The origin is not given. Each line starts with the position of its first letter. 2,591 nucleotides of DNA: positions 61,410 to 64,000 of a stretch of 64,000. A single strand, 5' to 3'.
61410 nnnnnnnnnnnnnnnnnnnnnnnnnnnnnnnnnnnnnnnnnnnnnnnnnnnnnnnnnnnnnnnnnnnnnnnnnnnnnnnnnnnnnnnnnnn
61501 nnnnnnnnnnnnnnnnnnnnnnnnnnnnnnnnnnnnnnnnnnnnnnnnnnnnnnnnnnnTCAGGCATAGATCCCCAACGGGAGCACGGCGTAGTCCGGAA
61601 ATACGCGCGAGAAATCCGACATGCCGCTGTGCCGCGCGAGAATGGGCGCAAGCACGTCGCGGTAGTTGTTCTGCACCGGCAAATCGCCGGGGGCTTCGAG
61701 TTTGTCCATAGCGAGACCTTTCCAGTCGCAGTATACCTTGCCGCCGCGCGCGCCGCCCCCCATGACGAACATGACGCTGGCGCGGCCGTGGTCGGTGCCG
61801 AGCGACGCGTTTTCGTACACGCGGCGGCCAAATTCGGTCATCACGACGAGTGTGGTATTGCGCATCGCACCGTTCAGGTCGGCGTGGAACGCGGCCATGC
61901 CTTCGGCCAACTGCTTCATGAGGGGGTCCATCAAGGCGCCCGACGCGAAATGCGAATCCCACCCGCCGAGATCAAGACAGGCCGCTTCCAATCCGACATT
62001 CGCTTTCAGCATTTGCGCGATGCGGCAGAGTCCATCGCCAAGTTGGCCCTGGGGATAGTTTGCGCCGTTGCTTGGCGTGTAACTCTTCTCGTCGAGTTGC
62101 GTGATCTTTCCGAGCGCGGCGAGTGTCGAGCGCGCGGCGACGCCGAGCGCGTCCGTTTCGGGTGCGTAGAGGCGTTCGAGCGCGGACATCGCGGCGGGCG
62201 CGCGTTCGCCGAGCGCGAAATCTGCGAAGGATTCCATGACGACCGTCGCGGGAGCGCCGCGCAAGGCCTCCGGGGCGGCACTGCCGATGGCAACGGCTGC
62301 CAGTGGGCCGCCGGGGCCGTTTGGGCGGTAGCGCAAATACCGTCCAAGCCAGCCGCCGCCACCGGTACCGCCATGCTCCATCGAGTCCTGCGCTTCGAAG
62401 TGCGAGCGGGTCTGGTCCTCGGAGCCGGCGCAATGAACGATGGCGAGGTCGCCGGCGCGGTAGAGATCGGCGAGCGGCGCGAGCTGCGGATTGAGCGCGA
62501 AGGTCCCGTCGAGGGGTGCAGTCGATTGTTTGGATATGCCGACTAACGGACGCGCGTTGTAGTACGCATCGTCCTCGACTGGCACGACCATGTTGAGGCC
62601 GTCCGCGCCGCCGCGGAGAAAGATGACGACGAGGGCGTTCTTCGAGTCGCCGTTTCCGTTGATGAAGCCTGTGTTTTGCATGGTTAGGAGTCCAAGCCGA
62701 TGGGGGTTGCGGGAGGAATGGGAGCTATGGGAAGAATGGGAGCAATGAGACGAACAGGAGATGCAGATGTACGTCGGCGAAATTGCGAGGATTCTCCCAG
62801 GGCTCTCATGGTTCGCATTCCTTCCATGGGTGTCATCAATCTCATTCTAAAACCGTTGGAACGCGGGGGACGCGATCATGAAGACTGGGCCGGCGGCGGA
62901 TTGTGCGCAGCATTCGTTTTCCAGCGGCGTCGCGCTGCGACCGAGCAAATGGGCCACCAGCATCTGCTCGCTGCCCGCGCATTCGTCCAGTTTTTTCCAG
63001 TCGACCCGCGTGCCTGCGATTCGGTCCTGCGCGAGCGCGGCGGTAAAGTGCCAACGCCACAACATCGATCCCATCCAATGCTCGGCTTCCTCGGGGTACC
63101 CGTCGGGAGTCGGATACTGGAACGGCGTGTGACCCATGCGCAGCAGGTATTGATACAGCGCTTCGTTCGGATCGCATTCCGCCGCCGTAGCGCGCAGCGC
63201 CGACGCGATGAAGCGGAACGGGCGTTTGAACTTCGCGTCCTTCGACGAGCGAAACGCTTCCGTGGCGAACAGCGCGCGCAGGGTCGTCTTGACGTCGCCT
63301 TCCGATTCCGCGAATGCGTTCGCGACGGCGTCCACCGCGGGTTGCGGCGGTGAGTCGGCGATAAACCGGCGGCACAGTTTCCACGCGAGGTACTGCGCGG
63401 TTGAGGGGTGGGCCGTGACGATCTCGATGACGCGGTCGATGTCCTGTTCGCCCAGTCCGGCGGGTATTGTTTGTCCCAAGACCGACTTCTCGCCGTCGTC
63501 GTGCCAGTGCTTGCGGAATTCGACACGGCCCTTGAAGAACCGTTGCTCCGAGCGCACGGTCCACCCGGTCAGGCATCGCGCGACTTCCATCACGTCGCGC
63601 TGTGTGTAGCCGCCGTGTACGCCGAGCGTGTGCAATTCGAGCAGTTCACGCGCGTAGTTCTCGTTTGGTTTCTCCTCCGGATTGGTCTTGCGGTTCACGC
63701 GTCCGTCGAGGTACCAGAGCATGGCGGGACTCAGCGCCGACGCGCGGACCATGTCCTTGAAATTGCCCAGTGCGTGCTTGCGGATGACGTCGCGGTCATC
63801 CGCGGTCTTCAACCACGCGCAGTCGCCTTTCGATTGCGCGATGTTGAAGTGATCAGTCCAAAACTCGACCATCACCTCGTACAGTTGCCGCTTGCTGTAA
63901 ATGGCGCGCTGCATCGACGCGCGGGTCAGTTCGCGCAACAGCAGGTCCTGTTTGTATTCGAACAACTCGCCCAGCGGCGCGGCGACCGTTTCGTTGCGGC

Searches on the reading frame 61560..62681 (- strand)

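Call 56: search_protein_families(library=pfam, proteins=[window:61560-62681:-], max_evalue=0.00001)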
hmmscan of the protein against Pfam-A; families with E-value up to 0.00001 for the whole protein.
window:61560-62681:- (373 aa): 1 family
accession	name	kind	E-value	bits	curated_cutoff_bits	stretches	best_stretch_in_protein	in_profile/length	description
PF07394.17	DUF1501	-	2.3e-31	109.8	27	1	16-351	3-376/390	Protein of unknown function (DUF1501)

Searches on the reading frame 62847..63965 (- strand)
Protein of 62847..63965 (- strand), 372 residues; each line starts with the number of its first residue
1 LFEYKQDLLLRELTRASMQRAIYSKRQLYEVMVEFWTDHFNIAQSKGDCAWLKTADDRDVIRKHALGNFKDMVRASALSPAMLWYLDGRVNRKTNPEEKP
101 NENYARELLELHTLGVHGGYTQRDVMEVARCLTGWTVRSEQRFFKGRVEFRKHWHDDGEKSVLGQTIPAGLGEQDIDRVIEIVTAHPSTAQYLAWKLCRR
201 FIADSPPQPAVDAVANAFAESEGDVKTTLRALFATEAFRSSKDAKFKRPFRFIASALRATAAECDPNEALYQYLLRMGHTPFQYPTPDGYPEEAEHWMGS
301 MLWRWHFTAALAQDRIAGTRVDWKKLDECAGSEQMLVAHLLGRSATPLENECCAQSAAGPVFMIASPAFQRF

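Call 56: search_protein_families(library=pfam, proteins=[window:62847-63965:-], max_evalue=0.00001)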
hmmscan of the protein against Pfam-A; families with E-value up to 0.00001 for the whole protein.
window:62847-63965:- (372 aa): 1 family
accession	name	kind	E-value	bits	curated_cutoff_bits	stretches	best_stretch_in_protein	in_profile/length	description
PF08811.16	DUF1800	-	9.4e-113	378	26.1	1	7-355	64-391/419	Protein of unknown function (DUF1800)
